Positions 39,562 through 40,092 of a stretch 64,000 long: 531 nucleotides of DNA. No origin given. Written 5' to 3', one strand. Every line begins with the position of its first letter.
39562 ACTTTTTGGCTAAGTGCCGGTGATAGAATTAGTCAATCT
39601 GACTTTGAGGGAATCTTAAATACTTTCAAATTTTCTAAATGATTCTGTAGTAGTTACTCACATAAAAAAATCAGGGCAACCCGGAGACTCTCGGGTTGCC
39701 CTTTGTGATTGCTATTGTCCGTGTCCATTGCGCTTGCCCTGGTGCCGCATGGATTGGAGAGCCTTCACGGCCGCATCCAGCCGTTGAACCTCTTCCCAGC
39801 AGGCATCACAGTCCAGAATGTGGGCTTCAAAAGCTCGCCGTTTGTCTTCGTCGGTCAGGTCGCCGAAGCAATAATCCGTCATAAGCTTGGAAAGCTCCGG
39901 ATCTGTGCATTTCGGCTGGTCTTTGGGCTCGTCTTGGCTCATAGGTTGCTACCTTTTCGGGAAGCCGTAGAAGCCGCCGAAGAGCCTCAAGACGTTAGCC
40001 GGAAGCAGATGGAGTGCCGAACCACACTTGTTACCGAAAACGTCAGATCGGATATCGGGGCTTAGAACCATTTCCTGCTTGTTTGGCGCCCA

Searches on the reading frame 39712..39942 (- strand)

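Call 3: search_protein_families(library=pfam, proteins=[window:39712-39942:-], max_evalue=0.01)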
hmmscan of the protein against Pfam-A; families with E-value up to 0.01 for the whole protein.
window:39712-39942:- (76 aa): 1 family
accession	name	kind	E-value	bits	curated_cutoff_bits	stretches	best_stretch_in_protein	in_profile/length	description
PF13490.11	zf-HC2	-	3.4e-05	24.3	22.2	1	19-48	6-34/35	Putative zinc-finger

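Call 95: search_protein_families(library=phrogs, proteins=[window:39712-39942:-], max_evalue=0.001)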
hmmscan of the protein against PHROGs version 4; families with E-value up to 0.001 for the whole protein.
window:39712-39942:- (76 aa): 0 families
